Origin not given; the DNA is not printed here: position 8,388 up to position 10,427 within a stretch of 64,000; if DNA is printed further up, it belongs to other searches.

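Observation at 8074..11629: Minimal, atypically composed bacterial-microcompartment locus: BMC-H / AldDH / secreted VWA / zinc-ribbon anchor / BMC-H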

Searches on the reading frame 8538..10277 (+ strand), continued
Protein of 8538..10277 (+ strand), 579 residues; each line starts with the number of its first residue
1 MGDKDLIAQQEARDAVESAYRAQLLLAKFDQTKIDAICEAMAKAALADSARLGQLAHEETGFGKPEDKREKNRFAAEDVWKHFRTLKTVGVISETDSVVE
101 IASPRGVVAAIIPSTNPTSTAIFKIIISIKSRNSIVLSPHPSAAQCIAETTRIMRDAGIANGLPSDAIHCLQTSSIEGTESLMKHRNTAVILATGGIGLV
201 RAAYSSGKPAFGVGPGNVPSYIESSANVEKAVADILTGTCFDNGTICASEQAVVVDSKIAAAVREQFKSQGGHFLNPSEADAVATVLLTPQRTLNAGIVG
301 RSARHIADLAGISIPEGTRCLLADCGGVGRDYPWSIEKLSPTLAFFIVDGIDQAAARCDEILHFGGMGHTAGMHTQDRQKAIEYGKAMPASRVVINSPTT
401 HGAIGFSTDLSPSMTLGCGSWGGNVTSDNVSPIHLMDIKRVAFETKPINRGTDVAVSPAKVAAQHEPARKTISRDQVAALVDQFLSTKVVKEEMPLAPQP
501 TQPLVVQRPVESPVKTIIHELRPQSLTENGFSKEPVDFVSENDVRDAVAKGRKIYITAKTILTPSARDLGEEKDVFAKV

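Call 76: search_solved_structures(query=window:8538-10277:+, max_evalue=1e-20, show_alignments=1)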
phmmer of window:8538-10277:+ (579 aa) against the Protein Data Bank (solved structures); distinct sequences matched with E-value up to 1e-20: 15.
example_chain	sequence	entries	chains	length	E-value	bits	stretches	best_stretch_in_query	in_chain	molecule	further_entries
5j78_A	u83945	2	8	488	5.1e-142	477.5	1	3-450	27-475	Acetaldehyde dehydrogenase (Acetylating)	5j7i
3k9d_A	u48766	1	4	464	1.2e-130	440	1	2-443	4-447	ALDEHYDE DEHYDROGENASE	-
3my7_A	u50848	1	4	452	3.3e-112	379.1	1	18-443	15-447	Alcohol dehydrogenase/acetaldehyde dehydrogenase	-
7dag_A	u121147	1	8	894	3e-111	376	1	19-443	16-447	Aldehyde-alcohol dehydrogenase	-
6tqh_A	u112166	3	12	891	7.3e-111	374.7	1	13-443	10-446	Aldehyde-alcohol dehydrogenase | Bifunctional aldehyde-alcohol dehydrogenase AdhE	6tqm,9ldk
6ahc_A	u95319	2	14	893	7.8e-111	374.6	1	13-443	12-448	Aldehyde-alcohol dehydrogenase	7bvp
8uhw_A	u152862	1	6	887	3.9e-101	342.6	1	14-443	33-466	Aldehyde-alcohol dehydrogenase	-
13he_A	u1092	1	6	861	3.9e-101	342.6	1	14-443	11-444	Aldehyde-alcohol dehydrogenase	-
8cei_A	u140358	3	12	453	5.6e-85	289.3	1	12-446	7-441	Succinate-semialdehyde dehydrogenase (acetylating)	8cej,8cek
4c3s_A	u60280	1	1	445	4.5e-51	177.4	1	11-418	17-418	ALDEHYDE DEHYDROGENASE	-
5dbv_A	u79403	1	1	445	7.1e-50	173.4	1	11-418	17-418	Aldehyde Dehydrogenase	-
5dru_A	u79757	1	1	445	7.7e-50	173.3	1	11-418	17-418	Aldehyde Dehydrogenase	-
5jfl_A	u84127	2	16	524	6.9e-49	170.2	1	36-415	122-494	Aldehyde dehydrogenase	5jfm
5jfn_A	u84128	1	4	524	2.1e-47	165.3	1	36-415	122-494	Aldehyde dehydrogenase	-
6gvs_A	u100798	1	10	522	6.8e-47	163.6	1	36-405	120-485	Aldehyde dehydrogenase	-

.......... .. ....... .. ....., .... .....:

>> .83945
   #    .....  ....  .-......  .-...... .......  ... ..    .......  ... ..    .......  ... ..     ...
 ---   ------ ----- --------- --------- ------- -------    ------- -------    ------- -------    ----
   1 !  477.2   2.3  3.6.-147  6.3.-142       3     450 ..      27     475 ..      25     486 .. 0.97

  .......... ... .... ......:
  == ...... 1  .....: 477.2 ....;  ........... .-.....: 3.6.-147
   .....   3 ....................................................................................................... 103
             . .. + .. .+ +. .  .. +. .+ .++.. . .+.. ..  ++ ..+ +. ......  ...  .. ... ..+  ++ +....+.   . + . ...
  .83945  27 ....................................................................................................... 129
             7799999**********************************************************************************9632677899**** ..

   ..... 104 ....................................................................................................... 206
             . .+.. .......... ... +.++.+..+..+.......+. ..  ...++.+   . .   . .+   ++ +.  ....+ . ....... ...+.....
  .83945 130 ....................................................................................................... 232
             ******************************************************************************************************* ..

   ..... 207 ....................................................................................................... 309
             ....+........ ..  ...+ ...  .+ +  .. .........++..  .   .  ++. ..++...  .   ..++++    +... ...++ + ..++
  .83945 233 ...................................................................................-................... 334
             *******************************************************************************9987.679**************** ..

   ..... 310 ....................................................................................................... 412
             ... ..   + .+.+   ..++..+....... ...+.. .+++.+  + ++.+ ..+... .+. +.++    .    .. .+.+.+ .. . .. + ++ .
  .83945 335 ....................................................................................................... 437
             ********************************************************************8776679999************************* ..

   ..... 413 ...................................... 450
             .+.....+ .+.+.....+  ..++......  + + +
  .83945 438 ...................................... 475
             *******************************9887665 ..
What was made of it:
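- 8538..10277 (+): CoA-acylating aldehyde dehydrogenase, 579 aa (catalytic core about aa 1-450; catalytic Cys247 in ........). The closest PDB entry is 5J78, an acetylating acetaldehyde DH, at 477 bits (call 76).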

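Call 86: list_cluster_members(proteins=[L327:9067-9906:+, L327:10404-10676:+, L327:10764-11051:+, L327:11048-11338:+, L327:11343-11831:+, L329:9202-9966:+, L329:10317-10604:+, L329:10601-10879:+, L329:10876-11154:+, L327:8549-9031:+])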
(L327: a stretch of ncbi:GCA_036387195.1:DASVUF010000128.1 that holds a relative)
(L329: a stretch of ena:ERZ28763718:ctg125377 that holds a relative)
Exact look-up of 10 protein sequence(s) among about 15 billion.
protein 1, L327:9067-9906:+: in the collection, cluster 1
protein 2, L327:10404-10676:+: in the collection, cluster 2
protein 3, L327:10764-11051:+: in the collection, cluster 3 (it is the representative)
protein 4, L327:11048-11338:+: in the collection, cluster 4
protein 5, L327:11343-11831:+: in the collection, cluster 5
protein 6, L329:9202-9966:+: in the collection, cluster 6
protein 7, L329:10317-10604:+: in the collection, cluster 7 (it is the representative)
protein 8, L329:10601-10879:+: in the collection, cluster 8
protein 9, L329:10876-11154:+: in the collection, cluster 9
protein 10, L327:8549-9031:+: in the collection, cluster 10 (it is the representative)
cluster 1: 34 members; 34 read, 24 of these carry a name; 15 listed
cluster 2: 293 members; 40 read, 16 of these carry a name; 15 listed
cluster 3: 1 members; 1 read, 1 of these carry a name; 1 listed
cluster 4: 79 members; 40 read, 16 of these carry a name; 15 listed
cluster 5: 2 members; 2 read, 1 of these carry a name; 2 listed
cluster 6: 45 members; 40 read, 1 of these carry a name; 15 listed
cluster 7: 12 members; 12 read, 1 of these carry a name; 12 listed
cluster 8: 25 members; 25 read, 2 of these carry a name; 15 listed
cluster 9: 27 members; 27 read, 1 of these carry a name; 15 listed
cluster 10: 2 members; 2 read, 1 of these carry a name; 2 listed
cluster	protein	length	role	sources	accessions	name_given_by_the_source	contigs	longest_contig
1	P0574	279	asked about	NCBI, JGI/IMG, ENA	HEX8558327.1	MAG TPA: class II aldolase/adducin family protein [Pyrinomonadaceae bacterium] | L-fuculose-phosphate aldolase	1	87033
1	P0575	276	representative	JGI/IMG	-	L-fuculose-phosphate aldolase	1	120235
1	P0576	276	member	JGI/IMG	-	L-fuculose-phosphate aldolase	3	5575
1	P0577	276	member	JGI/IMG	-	L-fuculose-phosphate aldolase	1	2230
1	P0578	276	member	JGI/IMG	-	L-fuculose-phosphate aldolase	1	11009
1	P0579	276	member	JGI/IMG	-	L-fuculose-phosphate aldolase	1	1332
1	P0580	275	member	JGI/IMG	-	L-fuculose-phosphate aldolase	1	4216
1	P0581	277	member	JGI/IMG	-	L-fuculose-phosphate aldolase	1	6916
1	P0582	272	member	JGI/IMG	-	L-fuculose-phosphate aldolase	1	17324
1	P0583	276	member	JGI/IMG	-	L-fuculose-phosphate aldolase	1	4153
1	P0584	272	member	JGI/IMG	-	L-fuculose-phosphate aldolase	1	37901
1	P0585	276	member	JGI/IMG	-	L-fuculose-phosphate aldolase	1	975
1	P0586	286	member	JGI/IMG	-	L-fuculose-phosphate aldolase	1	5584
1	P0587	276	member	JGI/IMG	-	L-fuculose-phosphate aldolase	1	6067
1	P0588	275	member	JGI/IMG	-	L-fuculose-phosphate aldolase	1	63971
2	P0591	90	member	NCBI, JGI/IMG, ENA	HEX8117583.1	MAG TPA: EutN/CcmL family microcompartment protein [Pyrinomonadaceae bacterium] | microcompartment protein CcmK/EutM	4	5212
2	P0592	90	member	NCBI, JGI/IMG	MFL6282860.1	MAG: EutN/CcmL family microcompartment protein [Pyrinomonadaceae bacterium] | ethanolamine utilization protein EutN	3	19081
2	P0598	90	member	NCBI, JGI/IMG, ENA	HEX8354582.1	MAG TPA: EutN/CcmL family microcompartment protein [Pyrinomonadaceae bacterium] | microcompartment protein CcmK/EutM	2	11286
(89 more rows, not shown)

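Call 87: find_encoding_contigs(protein=P0591, flank=4000, max_places=6)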
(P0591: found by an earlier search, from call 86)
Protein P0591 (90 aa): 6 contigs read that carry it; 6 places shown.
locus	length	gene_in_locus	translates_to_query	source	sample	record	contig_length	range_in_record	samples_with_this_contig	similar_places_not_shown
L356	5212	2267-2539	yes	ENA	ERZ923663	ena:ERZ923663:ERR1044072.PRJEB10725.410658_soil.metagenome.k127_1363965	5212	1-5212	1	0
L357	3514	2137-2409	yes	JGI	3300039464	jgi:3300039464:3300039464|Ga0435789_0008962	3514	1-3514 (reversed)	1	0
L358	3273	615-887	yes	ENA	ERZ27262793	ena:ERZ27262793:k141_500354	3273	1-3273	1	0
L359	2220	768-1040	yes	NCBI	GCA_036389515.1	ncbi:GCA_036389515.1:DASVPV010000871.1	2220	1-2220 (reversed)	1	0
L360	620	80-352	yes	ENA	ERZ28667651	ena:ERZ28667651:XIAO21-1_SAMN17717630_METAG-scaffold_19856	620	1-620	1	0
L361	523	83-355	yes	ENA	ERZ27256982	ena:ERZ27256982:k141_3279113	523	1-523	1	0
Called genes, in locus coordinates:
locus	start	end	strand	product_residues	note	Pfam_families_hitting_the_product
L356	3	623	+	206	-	?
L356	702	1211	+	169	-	-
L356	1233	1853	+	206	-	-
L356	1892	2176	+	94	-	PF00936:BMC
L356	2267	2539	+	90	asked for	PF03319:EutN_CcmL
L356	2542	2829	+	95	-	PF03319:EutN_CcmL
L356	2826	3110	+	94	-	PF03319:EutN_CcmL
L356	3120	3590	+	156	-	-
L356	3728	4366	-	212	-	PF04011:LemA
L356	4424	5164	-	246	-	-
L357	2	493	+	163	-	?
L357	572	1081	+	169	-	-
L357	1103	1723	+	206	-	-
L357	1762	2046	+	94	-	PF00936:BMC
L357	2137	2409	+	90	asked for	PF03319:EutN_CcmL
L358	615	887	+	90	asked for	PF03319:EutN_CcmL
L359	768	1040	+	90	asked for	PF03319:EutN_CcmL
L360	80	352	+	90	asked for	PF03319:EutN_CcmL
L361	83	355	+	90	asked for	PF03319:EutN_CcmL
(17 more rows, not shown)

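Call 88: find_encoding_contigs(protein=P0598, flank=4000, max_places=6)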
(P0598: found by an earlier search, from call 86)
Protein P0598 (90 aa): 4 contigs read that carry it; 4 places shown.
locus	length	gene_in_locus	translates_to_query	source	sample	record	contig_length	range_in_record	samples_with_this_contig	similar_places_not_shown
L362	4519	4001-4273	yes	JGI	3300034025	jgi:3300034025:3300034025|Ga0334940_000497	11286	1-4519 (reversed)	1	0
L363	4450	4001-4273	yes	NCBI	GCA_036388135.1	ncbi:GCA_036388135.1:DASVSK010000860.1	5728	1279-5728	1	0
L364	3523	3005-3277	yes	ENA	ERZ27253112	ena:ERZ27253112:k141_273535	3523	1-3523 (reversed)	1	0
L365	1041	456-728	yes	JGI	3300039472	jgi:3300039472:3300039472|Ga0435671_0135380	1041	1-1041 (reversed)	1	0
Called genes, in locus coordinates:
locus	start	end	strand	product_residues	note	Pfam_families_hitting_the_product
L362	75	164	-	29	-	-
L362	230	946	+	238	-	PF06971:Put_DNA-bind_N, PF02629:CoA_binding, PF01408:GFO_IDH_MocA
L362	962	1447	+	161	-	-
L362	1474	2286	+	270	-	PF00596:Aldolase_II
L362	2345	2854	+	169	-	-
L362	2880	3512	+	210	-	-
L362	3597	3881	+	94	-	PF00936:BMC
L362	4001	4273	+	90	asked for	PF03319:EutN_CcmL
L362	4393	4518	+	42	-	?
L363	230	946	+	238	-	PF06971:Put_DNA-bind_N, PF02629:CoA_binding, PF01408:GFO_IDH_MocA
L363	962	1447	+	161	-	-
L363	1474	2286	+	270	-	PF00596:Aldolase_II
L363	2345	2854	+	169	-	-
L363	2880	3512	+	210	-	-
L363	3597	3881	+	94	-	PF00936:BMC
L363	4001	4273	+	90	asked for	PF03319:EutN_CcmL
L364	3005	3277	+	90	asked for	PF03319:EutN_CcmL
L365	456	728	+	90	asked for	PF03319:EutN_CcmL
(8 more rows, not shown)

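Call 89: find_encoding_contigs(protein=P0592, flank=3000, max_places=6)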
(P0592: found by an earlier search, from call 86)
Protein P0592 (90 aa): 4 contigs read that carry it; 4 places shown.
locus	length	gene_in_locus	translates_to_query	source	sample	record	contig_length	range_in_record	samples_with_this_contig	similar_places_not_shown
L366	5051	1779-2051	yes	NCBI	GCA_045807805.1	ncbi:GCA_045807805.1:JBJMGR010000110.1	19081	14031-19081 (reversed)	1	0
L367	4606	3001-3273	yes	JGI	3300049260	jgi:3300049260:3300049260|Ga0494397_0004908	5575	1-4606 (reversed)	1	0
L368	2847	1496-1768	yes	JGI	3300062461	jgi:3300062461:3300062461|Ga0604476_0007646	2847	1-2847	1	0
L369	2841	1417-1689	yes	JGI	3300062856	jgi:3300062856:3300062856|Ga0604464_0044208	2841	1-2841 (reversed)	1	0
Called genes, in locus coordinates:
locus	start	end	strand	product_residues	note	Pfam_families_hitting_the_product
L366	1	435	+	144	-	?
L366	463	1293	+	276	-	PF00596:Aldolase_II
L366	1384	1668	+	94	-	PF00936:BMC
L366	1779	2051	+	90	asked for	PF03319:EutN_CcmL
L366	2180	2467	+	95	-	PF03319:EutN_CcmL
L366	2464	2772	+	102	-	PF03319:EutN_CcmL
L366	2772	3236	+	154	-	-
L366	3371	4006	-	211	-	PF04011:LemA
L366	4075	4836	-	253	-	-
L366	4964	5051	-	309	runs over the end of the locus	PF04536:TPM_phosphatase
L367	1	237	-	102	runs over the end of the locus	-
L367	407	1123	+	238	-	PF06971:Put_DNA-bind_N, PF02629:CoA_binding, PF01118:Semialdhyde_dh (faint), PF01408:GFO_IDH_MocA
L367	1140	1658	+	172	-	-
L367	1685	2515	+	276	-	PF00596:Aldolase_II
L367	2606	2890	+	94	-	PF00936:BMC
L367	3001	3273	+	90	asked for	PF03319:EutN_CcmL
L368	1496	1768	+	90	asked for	PF03319:EutN_CcmL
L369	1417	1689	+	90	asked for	PF03319:EutN_CcmL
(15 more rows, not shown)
